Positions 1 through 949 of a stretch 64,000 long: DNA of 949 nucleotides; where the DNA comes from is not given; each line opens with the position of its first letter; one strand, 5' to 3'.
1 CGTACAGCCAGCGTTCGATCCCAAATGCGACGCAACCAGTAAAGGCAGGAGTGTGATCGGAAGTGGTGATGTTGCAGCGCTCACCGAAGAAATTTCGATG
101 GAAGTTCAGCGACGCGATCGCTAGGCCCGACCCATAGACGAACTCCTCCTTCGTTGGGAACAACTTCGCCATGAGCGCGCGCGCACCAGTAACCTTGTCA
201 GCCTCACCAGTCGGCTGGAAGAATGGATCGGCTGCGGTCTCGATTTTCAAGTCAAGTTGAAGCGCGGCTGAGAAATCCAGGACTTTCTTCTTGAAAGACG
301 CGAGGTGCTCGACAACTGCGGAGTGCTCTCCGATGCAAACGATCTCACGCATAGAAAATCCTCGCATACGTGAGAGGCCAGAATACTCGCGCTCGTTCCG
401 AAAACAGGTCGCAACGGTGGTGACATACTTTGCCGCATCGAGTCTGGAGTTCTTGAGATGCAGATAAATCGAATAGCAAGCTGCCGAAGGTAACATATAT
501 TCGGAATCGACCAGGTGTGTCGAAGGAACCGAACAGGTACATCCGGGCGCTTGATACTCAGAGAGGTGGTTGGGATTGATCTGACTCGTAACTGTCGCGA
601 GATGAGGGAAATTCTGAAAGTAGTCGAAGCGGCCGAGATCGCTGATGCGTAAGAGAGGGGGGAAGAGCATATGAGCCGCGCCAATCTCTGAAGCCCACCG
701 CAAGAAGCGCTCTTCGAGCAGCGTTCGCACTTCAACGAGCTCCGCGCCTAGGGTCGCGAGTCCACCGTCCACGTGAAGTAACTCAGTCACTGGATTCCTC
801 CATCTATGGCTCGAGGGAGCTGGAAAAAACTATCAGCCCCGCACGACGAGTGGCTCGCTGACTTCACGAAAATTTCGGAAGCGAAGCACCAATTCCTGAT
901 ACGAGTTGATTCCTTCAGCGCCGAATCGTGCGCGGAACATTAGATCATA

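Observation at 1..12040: Biosynthetic cluster coupling an aaRS-like amino-acid:carrier-protein ligase to a PCP-condensation protein, an adenylating enzyme, pABA synthesis, sulfation and export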

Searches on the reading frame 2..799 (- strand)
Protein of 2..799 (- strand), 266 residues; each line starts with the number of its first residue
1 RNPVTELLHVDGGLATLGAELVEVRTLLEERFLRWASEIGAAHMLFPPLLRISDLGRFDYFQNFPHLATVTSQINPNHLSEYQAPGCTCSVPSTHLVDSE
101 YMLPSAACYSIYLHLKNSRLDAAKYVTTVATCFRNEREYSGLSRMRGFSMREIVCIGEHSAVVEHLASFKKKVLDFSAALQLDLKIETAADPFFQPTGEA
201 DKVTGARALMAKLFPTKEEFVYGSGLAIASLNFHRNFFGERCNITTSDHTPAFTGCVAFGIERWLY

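Call 8: search_protein_families(library=pfam, proteins=[window:2-799:-], max_evalue=0.01)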
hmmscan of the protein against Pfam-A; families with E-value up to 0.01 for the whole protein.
window:2-799:- (266 aa): 1 family
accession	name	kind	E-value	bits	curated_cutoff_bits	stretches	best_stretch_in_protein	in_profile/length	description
PF00587.30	tRNA-synt_2b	-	2e-07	31.7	29.3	1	106-265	16-172/179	tRNA synthetase class II core domain (G, H, P, S and T)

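Call 9: search_protein_families(library=ncbifam, proteins=[window:2-799:-], max_evalue=0.01)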
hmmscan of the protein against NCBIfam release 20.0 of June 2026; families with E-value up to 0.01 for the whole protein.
window:2-799:- (266 aa): 3 families
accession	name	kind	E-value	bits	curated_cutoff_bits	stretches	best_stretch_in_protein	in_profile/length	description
NF005479.0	PRK07080.1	equivalog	6.5e-36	123.9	357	1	26-263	52-291/318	amino acid--[acyl-carrier-protein] ligase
NF002120.0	PRK00960.1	equivalog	6e-14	51.5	611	1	95-265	305-483/518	serine--tRNA ligase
TIGR00415.1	serS_MJ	equivalog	2.9e-09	35.9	489.55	1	34-266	235-481/518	serine--tRNA ligase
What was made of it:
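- There are weak matches to methanogen-type serine--tRNA ligase models: 51 bits against a cut-off of 611 (call 9).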

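Call 11: find_homologous_proteins(query=window:2-799:-)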
Query window:2-799:- (266 aa): 1761 proteins with E <= 0.001 among 2345 candidates; the best 120 are listed.
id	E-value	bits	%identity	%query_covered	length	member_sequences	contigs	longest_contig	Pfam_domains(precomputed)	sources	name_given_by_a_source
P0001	6.6e-175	598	100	99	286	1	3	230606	PF00587.31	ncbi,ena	-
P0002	2.1e-140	485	81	99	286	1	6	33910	PF00587.31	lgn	-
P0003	2.3e-134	465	77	99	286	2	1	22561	PF00587.31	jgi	-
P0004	6.3e-109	382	66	98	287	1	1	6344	PF00587.31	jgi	jgi:seryl-tRNA synthetase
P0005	1.0e-108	381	64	98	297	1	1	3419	PF00587.31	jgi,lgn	jgi:seryl-tRNA synthetase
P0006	2.3e-107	377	63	98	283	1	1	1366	PF00587.31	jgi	jgi:seryl-tRNA synthetase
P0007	5.4e-100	353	62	98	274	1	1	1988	PF00587.31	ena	-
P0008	1.9e-99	351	61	96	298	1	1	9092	PF00587.31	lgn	-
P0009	1.2e-98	348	61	98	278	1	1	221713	PF00587.31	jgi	jgi:seryl-tRNA synthetase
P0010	1.8e-98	348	59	100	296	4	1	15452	PF00587.31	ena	-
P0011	3.4e-97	343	61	98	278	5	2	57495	PF00587.31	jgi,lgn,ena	-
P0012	2.6e-96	340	61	98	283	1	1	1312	-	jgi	jgi:seryl-tRNA synthetase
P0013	6.7e-96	339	62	97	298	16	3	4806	PF00587.31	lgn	-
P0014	1.4e-95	338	59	98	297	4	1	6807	PF00587.31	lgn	-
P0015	9.2e-95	335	61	98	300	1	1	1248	-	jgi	jgi:seryl-tRNA synthetase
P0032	4.5e-92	327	55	99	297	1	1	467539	PF00587.31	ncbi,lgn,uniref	ncbi:aminoacyl--tRNA ligase-related protein [Pseudovibrio denitrificans]|uniref:aminoacyl--tRNA liga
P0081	3.6e-86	307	58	95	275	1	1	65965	PF00587.31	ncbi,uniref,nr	ncbi:hypothetical protein GCM10018793_67120 [Streptomyces sulfonofaciens]|uniref:Uncharacterized pro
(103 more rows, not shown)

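Call 13: find_encoding_contigs(protein=P0001, flank=10000, max_places=4)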
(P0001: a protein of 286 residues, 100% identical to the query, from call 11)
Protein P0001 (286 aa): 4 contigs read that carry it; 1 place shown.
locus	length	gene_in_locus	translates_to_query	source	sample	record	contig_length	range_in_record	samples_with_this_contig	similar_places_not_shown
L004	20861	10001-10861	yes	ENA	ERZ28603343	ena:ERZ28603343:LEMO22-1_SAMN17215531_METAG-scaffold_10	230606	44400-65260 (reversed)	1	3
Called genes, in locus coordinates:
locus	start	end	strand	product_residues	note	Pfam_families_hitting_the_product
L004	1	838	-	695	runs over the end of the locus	PF00117:GATase, PF07722:Peptidase_C26 (faint), PF04715:, PF00425:Chorismate_bind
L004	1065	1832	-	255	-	PF01061:ABC2_membrane, PF12698:ABC2_membrane_3 (weak)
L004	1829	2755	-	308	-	PF00005:ABC_tran, PF13304:AAA_21 (weak)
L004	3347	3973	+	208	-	PF01063:Aminotran_4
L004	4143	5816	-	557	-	PF00668:Condensation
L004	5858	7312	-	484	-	PF00501:AMP-binding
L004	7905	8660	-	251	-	PF00459:Inositol_P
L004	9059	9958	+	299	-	PF00685:Sulfotransfer_1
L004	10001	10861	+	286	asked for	PF00587:tRNA-synt_2b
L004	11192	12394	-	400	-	PF01494:FAD_binding_3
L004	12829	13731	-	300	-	PF11583:AurF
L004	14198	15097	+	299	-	PF01507:PAPS_reduct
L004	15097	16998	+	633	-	PF00009:GTP_EFTU, PF01926:MMR_HSR1 (faint), PF13671:AAA_33 (faint), PF22594:GTP-eEF1A_C, PF01583:APS_kinase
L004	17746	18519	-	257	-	-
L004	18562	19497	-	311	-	PF13793:Pribosyltran_N, PF00156:Pribosyltran, PF14572:Pribosyl_synth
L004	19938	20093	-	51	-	PF01527:HTH_Tnp_1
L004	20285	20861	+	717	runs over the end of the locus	PF23139:OB_YrrC, PF12826:HHH_2 (weak), PF14520:HHH_5, PF14490:HHH_RecD2, PF13245:AAA_19, PF13604:AAA_30, PF18335:SH3_13, PF13538:UvrD_C_2, +2 more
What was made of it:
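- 1..790 (-): aa:CP-ligase-like class II aaRS catalytic core. First 263 of 286 codons; GTG start at 790; the last 23 codons lie left of the window. Full length is P0001, 286 aa (calls 11, 13).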

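Call 17: find_related_loci(query=A1, collection=genome_contigs, flank=10000)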
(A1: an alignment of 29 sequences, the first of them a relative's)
Query A1 (286 aa) in genome_contigs; peptide patterns used: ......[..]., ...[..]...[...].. (x = any residue, [..] = any of these).
599 stretches matched a pattern (row limit reached: there are more); 562 encode a relative of the query (tblastn E <= 1e-3); the best 80 are kept; 80 distinct loci.
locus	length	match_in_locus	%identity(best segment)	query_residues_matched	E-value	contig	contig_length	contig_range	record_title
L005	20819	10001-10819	61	4-282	5e-110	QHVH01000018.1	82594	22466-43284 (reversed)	MAG: Blastocatellia bacterium AA13 isolate gp4 AA13 14_0929_09_20cm_scaffold_18_curated, whole genome shotgun sequence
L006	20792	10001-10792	58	7-276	5e-104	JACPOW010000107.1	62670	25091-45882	MAG: Elusimicrobia bacterium isolate NC_groundwater_611_Pr5_B-0.1um_68_12 alan_book_18_scaffold_370275, whole genome sho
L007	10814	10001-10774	58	7-270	1e-101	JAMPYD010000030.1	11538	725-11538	MAG: Elusimicrobiota bacterium isolate R2F_R2FSRR_metabat.61 R2F_C3196, whole genome shotgun sequence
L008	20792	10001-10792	57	7-276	4e-101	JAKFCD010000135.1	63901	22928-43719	MAG: Elusimicrobiota bacterium isolate LC012 contig-124_427, whole genome shotgun sequence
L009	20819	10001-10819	54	4-282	1e-98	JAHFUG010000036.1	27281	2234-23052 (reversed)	MAG: Blastocatellia bacterium isolate nzgw74 NODE_52_length_27282_cov_9.982880, whole genome shotgun sequence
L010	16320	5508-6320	54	4-280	9e-98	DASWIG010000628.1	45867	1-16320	MAG TPA_asm: Thermoanaerobaculia bacterium isolate SMAG_U2863 k141_2797393, whole genome shotgun sequence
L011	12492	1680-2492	52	4-280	9e-96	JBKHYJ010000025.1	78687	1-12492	MAG: Blastocatellia bacterium isolate NC_bin.3.orig k127_36984, whole genome shotgun sequence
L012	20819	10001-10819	53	2-280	2e-95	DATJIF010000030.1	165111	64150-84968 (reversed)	MAG TPA_asm: Actinospica sp. isolate SMAG_U15531 k141_6983589, whole genome shotgun sequence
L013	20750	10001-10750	58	10-268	3e-95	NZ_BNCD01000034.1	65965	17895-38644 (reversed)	Streptomyces sulfonofaciens strain JCM 5069 sequence034, whole genome shotgun sequence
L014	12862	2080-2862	55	4-269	5e-95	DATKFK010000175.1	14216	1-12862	MAG TPA_asm: Thermoanaerobaculia bacterium isolate SMAG_U14523 k141_3100844, whole genome shotgun sequence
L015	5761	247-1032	54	5-272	5e-94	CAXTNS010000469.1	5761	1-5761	MAG TPA_asm: uncultured Thermoanaerobaculia bacterium isolate public_SRR14722161_metawrap_bin.3 genome assembly, contig:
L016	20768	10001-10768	56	5-266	2e-93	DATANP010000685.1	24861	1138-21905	MAG TPA_asm: Thermoanaerobaculia bacterium isolate SMAG_U7022 k141_125468, whole genome shotgun sequence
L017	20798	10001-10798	54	1-271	1e-92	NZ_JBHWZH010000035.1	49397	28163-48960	Streptomyces sp. NPDC060194 NPDC060194_T5_A7.ctg-0035, whole genome shotgun sequence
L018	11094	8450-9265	49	1-276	2e-92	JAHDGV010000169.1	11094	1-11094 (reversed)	MAG: Chloroflexota bacterium isolate MAG-54 RZ_16795, whole genome shotgun sequence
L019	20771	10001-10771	56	10-272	2e-92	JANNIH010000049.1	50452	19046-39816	MAG: Holophagales bacterium isolate SOY_6_C_metabat_145 SOY_6_C_k141_5248447, whole genome shotgun sequence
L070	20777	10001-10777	47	7-272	2e-73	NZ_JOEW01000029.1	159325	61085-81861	Streptomyces lavendulae subsp. lavendulae strain NRRL B-2774 contig29.1, whole genome shotgun sequence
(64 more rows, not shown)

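Call 33: search_solved_structures(query=L004:12829-13731:-, max_evalue=1, show_alignments=2)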
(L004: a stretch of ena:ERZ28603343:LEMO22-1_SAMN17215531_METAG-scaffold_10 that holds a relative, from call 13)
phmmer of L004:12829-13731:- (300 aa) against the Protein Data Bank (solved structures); distinct sequences matched with E-value up to 1: 2.
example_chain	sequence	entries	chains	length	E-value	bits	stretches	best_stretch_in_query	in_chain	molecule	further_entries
7qbk_A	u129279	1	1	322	0.00036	23.3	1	169-235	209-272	R2-like ligand-binding oxidase (homolog II) from Sulfolobus acidocaldarius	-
6qrz_A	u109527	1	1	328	0.026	17.2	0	156-219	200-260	Ribonucleoside-diphosphate reductase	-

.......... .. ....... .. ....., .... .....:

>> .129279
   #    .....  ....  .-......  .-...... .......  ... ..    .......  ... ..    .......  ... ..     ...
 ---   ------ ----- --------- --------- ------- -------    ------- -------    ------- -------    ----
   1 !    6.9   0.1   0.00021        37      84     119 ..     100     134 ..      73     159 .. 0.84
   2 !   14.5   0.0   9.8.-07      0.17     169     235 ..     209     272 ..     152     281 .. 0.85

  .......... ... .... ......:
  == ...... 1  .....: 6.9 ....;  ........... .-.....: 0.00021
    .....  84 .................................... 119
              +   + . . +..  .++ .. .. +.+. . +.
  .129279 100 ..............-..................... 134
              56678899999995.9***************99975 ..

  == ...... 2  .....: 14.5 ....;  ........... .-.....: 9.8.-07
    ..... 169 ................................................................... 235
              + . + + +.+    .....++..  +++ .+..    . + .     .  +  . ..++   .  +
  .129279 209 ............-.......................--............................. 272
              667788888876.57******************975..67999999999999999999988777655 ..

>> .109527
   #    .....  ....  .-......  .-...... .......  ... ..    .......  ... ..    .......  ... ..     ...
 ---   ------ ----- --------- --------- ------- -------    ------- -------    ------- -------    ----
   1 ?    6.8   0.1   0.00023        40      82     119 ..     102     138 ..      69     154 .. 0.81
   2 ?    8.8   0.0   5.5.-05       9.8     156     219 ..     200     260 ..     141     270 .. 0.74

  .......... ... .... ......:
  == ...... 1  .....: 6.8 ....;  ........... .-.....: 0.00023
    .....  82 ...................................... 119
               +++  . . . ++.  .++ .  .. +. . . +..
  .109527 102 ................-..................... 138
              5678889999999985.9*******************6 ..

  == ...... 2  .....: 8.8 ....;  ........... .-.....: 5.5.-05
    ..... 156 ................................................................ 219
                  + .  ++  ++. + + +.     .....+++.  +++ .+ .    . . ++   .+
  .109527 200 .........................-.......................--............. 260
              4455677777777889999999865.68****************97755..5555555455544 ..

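Call 34: search_solved_structures(query=P0001, max_evalue=0.01, show_alignments=2)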
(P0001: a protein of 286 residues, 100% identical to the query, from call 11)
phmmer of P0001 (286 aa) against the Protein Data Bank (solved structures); distinct sequences matched with E-value up to 0.01: 3.
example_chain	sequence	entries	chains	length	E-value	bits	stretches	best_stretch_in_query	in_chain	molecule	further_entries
3mey_A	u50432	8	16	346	3.2e-22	82.7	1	33-268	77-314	Bll0957 protein | Amino acid--[acyl-carrier-protein] ligase 1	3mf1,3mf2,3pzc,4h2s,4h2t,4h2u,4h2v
4h2w_A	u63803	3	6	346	3.1e-21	79.5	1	33-268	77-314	Amino acid--[acyl-carrier-protein] ligase 1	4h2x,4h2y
3w3s_A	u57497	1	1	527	1.4e-05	28.1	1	90-267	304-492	Type-2 serine--tRNA ligase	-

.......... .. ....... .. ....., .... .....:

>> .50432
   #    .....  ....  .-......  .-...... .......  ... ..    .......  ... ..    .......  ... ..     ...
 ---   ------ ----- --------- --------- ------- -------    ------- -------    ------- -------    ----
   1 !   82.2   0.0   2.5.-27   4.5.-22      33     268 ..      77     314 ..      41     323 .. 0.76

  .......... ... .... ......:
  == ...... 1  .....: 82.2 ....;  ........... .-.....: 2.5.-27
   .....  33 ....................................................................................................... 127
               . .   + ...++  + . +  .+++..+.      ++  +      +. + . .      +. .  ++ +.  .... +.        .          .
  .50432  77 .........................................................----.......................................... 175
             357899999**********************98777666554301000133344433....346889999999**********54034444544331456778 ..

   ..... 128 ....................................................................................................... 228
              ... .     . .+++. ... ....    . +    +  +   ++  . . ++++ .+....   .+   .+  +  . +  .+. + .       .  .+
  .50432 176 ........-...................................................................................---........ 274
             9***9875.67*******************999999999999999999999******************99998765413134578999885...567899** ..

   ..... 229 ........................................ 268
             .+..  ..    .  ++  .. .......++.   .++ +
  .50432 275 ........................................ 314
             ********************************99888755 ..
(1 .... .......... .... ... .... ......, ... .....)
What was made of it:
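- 1..790 (-): Best PDB match is Bll0957 (3mey), E 3e-22 (call 34).
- Closest known: Amino acid:[carrier protein] ligases Bll0957/Bll6282. Same: Best solved relative, at E 3e-22 (call 34).
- It matches Bll0957 far better than it matches SerRS (call 34).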

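Call 35: search_protein_families(library=pfam, proteins=[L004:12829-13731:-, L004:11192-12394:-, L004:17746-18519:-, L004:18562-19497:-, L004:14198-15097:+, L004:15097-16998:+], max_evalue=0.01)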
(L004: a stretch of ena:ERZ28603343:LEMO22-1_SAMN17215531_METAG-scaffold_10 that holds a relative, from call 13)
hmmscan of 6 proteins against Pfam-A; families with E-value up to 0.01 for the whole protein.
L004:12829-13731:- (300 aa): 1 family
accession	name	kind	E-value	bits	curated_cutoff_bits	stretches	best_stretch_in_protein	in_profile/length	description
PF11583.14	AurF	-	2.3e-23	83.2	29.6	1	9-276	9-278/282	P-aminobenzoate N-oxygenase AurF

L004:11192-12394:- (400 aa): 2 families
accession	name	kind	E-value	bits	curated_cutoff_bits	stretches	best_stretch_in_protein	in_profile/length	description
PF01494.25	FAD_binding_3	-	5.6e-80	269.6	22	1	7-347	2-348/349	FAD binding domain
PF13450.12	NAD_binding_8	-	0.0011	19.6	21.9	1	11-40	1-30/68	NAD(P)-binding Rossmann-like domain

L004:17746-18519:- (257 aa): 0 families

L004:18562-19497:- (311 aa): 3 families
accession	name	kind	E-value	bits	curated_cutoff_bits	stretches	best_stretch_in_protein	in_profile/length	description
PF13793.12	Pribosyltran_N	-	1.3e-52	177.1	25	1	1-117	1-117/117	N-terminal domain of ribose phosphate pyrophosphokinase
PF00156.33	Pribosyltran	-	4.5e-24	85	26.3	1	146-250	16-128/158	Phosphoribosyl transferase domain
PF14572.12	Pribosyl_synth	-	9e-23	81.6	27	1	198-308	72-182/184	Phosphoribosyl synthetase-associated domain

L004:14198-15097:+ (299 aa): 1 family
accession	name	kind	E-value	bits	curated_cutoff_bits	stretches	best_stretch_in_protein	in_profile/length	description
PF01507.26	PAPS_reduct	-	8e-60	202.3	22.5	1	27-253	2-174/175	Phosphoadenosine phosphosulfate reductase domain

L004:15097-16998:+ (633 aa): 12 families
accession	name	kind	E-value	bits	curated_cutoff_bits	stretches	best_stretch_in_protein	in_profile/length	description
PF01583.26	APS_kinase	-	5.4e-69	231.5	21.1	1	460-608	2-151/152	Adenylylsulphate kinase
PF00009.33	GTP_EFTU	-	2.1e-39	135.5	26.5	1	23-210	2-176/188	Elongation factor Tu GTP binding domain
PF22594.2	GTP-eEF1A_C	-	3.5e-30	104.8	27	1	332-431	1-101/101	GTP-eEF1A C-terminal domain-like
PF01926.29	MMR_HSR1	-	1.1e-06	29.2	21.9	1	84-166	26-113/113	50S ribosome-binding GTPase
PF13671.12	AAA_33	-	1.2e-05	26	27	1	462-574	1-114/143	AAA domain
PF13238.12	AAA_18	-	5.8e-05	24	29.4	1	466-574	4-107/128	AAA domain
PF03144.31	GTP_EFTU_D2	-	7.8e-05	23.5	30.3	1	261-309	6-59/73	Elongation factor Tu domain 2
PF13555.12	AAA_29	-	0.00013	22.1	27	1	434-492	1-54/61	P-loop containing region of AAA domain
PF03193.22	RsgA_GTPase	-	0.00049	20.4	30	0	459-482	105-128/174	RsgA GTPase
PF06414.18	Zeta_toxin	-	0.0013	18.7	22.3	1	454-501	10-56/199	Zeta toxin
PF00503.26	G-alpha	-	0.006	16.2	48.8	0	447-487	7-47/333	G-protein alpha subunit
PF24883.2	NPHP3_N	-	0.0098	16.5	24.8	0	455-490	17-52/164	Nephrocystin 3, N-terminal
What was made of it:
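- Closest known: Pvf/Ham/Mgo systems. Different: No haem-oxygenase-like or cupin partner was seen among the cluster proteins (calls 8, 35).
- Pfam places the protein in the AurF family at 83 bits (call 35).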
